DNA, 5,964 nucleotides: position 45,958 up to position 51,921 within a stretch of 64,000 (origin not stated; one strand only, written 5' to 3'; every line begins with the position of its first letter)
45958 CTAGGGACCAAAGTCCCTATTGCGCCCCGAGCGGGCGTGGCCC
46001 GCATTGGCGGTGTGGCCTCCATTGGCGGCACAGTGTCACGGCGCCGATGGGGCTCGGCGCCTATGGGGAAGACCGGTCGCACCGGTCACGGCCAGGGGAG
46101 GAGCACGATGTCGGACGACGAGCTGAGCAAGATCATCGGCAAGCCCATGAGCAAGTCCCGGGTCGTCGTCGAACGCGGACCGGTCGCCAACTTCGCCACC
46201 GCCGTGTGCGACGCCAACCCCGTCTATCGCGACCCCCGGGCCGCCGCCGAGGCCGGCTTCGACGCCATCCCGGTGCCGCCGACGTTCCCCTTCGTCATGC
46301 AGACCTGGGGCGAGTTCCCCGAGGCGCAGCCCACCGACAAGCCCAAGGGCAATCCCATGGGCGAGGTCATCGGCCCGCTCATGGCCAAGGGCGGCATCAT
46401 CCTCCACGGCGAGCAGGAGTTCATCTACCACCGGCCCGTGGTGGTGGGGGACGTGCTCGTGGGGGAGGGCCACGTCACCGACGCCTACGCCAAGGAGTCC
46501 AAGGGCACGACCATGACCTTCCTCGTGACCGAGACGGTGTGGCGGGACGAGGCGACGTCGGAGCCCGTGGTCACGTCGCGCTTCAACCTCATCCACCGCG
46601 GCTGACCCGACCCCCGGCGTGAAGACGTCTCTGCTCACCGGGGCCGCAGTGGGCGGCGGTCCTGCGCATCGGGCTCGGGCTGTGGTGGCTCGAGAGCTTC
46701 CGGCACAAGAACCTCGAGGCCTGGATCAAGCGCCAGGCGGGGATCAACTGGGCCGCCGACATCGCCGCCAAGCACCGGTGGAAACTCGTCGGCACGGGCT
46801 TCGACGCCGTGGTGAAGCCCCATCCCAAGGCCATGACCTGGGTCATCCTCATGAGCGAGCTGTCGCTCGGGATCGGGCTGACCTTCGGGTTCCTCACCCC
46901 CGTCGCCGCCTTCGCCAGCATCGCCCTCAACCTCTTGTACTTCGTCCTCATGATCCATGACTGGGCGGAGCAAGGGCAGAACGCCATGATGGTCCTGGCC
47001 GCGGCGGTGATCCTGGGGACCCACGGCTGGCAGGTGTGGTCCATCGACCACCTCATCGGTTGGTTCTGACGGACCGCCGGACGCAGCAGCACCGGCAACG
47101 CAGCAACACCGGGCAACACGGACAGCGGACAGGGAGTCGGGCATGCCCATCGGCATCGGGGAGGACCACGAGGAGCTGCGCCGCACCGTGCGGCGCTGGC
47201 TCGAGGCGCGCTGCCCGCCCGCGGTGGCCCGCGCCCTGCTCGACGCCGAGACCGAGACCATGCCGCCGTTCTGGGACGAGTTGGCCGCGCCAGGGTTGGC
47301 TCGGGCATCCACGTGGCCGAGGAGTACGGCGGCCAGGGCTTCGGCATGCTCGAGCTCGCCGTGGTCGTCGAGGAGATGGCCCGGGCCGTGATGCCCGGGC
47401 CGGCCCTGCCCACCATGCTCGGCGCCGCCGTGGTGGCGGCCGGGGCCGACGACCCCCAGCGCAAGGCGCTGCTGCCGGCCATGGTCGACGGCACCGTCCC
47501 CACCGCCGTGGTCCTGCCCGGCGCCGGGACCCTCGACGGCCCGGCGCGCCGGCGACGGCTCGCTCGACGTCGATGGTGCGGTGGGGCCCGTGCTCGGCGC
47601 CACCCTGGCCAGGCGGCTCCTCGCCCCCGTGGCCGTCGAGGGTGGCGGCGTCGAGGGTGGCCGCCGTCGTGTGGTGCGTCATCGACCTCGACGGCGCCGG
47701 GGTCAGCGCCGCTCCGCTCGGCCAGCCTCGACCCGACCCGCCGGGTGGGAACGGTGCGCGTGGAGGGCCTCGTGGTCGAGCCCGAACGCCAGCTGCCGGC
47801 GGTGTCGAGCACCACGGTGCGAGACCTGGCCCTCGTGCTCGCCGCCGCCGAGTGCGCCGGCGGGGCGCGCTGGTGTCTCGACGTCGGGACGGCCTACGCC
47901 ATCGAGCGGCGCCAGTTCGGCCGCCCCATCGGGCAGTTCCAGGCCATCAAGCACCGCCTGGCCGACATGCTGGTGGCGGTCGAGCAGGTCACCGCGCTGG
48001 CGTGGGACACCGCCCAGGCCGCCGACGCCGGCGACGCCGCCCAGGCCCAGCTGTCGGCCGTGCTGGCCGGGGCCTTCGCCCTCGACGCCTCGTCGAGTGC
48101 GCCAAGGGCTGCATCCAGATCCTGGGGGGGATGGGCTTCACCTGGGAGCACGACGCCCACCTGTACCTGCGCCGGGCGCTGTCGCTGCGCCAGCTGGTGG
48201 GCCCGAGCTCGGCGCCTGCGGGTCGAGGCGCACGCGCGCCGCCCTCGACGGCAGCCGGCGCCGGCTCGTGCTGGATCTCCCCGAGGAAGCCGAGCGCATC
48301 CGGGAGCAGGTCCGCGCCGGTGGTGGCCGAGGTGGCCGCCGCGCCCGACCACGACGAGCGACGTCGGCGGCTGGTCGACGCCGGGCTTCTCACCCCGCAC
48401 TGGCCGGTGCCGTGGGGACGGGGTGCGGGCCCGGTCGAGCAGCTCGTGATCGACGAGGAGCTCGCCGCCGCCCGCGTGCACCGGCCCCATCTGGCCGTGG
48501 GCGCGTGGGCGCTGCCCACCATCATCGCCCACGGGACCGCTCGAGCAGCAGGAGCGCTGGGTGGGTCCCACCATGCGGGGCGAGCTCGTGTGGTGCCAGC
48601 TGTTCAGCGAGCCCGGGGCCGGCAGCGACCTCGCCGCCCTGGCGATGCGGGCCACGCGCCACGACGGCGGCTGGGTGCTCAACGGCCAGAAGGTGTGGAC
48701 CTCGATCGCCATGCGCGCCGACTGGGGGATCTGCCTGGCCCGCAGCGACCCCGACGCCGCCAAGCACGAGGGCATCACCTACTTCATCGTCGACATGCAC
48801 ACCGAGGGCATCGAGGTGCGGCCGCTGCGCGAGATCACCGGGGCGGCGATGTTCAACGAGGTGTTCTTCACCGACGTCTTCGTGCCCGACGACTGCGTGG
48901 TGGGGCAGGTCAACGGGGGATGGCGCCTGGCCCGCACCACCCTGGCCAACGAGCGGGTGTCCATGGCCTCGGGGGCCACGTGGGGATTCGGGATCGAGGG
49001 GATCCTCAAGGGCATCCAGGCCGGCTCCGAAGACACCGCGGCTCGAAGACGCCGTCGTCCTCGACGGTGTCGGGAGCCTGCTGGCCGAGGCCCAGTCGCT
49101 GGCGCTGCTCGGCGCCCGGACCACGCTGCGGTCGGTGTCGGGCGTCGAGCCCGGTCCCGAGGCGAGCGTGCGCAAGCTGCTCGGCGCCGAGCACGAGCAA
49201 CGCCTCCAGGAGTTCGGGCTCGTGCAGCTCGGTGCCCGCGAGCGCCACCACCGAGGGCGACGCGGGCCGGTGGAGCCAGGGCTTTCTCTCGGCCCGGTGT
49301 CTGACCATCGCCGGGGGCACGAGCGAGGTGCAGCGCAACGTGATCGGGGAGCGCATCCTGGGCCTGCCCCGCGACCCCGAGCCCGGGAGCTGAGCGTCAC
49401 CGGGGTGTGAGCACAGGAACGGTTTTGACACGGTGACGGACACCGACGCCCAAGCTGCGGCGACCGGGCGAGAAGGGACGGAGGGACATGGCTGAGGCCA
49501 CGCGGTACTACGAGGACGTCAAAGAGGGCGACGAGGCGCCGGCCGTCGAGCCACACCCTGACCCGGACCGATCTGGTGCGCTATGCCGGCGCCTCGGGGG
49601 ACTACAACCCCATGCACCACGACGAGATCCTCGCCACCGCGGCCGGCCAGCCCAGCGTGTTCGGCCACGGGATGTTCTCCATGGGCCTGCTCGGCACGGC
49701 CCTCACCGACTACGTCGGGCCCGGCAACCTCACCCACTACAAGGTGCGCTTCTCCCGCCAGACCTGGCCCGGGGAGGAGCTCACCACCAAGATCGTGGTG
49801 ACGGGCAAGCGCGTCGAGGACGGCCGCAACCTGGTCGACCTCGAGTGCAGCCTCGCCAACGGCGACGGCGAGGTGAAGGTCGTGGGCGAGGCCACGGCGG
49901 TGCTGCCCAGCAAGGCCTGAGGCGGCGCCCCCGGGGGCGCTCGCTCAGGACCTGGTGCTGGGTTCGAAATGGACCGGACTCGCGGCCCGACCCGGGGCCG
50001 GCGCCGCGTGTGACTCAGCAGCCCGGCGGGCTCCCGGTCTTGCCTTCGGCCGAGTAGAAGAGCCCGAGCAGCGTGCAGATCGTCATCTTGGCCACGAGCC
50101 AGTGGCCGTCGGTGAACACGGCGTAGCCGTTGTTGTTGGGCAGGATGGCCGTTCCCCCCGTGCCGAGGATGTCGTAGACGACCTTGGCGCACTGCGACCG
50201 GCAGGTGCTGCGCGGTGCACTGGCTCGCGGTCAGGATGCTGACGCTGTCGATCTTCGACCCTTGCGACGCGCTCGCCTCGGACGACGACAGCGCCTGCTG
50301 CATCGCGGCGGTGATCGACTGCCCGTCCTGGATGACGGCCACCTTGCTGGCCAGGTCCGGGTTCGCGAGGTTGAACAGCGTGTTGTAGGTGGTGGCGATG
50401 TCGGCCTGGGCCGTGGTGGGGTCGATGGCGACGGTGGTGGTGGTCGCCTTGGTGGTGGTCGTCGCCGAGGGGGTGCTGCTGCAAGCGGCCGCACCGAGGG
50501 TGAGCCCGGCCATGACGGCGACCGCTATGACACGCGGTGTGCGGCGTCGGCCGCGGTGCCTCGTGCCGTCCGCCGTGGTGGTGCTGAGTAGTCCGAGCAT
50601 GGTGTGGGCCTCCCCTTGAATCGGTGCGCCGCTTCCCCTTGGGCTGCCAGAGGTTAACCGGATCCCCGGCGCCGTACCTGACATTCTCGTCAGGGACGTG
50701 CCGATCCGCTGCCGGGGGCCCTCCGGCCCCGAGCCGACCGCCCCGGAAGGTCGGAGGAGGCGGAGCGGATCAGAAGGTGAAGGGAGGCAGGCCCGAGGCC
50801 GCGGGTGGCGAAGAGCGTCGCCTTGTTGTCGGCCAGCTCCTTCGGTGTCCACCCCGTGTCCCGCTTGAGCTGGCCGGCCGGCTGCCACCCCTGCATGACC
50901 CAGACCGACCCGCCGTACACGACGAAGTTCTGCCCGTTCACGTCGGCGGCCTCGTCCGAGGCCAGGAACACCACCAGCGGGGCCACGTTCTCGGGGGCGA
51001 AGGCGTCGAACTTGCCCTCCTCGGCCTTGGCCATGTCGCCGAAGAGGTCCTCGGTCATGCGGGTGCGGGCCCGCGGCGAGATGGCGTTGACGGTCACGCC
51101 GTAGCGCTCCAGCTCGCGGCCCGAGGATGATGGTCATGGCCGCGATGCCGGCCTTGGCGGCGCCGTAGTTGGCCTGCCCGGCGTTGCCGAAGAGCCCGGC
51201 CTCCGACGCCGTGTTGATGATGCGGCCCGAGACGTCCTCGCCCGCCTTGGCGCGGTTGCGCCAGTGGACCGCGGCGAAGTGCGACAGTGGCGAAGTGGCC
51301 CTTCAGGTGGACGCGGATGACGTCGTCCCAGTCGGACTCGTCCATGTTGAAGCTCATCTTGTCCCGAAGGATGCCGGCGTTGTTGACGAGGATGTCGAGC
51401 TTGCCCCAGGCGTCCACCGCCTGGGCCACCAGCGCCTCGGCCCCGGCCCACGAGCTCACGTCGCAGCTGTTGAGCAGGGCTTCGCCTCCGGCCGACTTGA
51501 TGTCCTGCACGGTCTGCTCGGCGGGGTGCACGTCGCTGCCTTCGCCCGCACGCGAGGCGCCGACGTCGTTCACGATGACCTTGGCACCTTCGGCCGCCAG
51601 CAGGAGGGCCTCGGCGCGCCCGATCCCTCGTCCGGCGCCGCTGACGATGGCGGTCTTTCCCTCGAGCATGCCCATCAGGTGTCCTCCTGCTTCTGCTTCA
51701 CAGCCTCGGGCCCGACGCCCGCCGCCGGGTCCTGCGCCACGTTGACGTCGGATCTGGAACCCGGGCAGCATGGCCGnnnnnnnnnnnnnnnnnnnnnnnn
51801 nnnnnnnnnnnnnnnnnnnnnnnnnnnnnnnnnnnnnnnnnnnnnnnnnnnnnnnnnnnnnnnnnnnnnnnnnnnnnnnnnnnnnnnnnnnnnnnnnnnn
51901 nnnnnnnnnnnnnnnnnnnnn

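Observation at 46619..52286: Localised storm of reading-frame breaks: six consecutive genes are broken and the flanking core genes are intact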

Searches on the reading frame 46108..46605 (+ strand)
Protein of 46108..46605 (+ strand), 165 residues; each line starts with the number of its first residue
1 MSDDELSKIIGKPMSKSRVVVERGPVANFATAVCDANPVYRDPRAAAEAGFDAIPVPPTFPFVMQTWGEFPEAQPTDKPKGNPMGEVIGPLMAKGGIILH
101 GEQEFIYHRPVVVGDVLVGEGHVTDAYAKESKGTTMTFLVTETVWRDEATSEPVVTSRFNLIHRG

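Call 44: find_encoding_contigs(protein=window:46108-46605:+, flank=8000, max_places=8)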
Protein window:46108-46605:+ (165 aa): no gene with exactly this product is on record in the collection.

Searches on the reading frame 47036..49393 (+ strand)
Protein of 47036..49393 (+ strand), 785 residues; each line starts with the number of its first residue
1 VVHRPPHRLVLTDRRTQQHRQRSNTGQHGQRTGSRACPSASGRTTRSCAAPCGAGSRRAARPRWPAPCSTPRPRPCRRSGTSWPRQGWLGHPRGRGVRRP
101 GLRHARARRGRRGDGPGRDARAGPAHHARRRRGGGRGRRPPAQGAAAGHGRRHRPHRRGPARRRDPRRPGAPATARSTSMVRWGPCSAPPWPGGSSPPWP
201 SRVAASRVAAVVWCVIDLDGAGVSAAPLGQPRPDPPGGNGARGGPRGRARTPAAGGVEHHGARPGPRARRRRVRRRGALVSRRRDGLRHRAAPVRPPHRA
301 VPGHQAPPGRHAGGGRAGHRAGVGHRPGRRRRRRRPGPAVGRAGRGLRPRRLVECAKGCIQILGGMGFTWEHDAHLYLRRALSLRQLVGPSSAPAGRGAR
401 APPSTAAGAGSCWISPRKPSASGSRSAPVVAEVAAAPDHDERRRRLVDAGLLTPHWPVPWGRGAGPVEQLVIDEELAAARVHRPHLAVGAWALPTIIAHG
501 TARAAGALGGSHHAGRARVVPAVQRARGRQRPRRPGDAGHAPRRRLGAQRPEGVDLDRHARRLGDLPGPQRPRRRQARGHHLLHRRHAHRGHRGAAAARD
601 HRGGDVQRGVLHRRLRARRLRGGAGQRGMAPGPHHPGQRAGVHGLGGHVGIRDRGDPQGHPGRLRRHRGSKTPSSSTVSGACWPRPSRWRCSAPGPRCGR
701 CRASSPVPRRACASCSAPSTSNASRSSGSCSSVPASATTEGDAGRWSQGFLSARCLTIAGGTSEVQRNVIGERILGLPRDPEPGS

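Call 5: search_protein_families(library=pfam, proteins=[window:47036-49393:+], max_evalue=0.01)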
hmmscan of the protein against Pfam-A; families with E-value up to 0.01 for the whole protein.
window:47036-49393:+ (785 aa): 2 families
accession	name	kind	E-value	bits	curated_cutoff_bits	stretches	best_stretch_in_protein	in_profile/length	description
PF00441.29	Acyl-CoA_dh_1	-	1.5e-10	41.8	22.4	2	744-775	119-150/150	Acyl-CoA dehydrogenase, C-terminal domain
PF02771.21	Acyl-CoA_dh_N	-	0.0019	19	22.9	1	427-502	20-99/113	Acyl-CoA dehydrogenase, N-terminal domain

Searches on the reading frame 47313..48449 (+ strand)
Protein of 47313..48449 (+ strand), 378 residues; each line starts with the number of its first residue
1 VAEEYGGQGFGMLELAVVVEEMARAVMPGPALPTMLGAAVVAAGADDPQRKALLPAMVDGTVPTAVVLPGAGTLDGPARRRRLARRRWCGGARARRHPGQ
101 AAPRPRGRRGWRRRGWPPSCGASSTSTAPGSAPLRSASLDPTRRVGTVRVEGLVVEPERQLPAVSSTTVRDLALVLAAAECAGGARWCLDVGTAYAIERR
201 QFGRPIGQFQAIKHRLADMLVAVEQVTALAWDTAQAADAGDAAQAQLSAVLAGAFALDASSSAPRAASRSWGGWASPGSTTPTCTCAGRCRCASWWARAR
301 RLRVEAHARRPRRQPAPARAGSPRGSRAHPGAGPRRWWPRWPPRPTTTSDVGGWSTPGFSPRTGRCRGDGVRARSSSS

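Call 5: search_protein_families(library=pfam, proteins=[window:47313-48449:+], max_evalue=0.01)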
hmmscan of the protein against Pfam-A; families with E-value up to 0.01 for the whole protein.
window:47313-48449:+ (378 aa): 3 families
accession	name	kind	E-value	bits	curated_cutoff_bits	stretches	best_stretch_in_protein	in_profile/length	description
PF00441.29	Acyl-CoA_dh_1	-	3e-16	60.4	22.4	1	176-249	17-90/150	Acyl-CoA dehydrogenase, C-terminal domain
PF02771.21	Acyl-CoA_dh_N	-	1.4e-09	38.7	22.9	1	2-60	51-112/113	Acyl-CoA dehydrogenase, N-terminal domain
PF08028.16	Acyl-CoA_dh_2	-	0.01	16.6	22.7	0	177-273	3-107/134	Acyl-CoA dehydrogenase, C-terminal domain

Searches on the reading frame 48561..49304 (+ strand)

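Call 5: search_protein_families(library=pfam, proteins=[window:48561-49304:+], max_evalue=0.01)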
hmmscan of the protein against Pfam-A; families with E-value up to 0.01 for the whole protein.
window:48561-49304:+ (247 aa): 1 family
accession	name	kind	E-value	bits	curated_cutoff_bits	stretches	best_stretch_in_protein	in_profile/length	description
PF02770.24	Acyl-CoA_dh_M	-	1.2e-20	73.9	33.3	1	12-106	1-97/97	Acyl-CoA dehydrogenase, middle domain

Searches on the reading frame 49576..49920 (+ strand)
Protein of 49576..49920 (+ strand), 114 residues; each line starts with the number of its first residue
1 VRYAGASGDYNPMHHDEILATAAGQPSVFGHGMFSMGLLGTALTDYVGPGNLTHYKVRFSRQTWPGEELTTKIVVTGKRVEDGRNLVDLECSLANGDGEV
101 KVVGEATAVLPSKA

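Call 5: search_protein_families(library=pfam, proteins=[window:49576-49920:+], max_evalue=0.01)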
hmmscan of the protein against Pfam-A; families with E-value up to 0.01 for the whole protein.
window:49576-49920:+ (114 aa): 1 family
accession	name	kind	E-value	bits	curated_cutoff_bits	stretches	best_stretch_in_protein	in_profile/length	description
PF01575.25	MaoC_dehydratas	-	8.1e-17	61.4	27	1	2-84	25-110/123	MaoC like domain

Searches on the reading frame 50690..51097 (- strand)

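Call 5: search_protein_families(library=pfam, proteins=[window:50690-51097:-], max_evalue=0.01)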
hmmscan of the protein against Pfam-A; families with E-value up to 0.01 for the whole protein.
window:50690-51097:- (135 aa): 1 family
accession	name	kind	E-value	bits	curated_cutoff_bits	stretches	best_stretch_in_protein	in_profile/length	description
PF13561.12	adh_short_C2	-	7.8e-06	26.1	27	1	2-63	167-234/236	Enoyl-(Acyl carrier protein) reductase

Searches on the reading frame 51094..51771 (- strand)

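Call 5: search_protein_families(library=pfam, proteins=[window:51094-51771:-], max_evalue=0.01)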
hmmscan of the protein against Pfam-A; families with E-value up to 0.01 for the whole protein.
window:51094-51771:- (225 aa): 4 families
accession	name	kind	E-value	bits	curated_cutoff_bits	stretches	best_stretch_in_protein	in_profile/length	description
PF00106.31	adh_short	-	8.6e-26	91.1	26.6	1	39-165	1-118/195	short chain dehydrogenase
PF13561.12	adh_short_C2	-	2e-19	70.6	27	1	45-164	1-113/236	Enoyl-(Acyl carrier protein) reductase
PF08659.16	KR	-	2.8e-11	44.1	22.6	1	40-159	2-116/180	KR domain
PF00766.25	ETF_alpha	-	0.004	17.6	27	1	39-88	5-53/81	Electron transfer flavoprotein FAD-binding domain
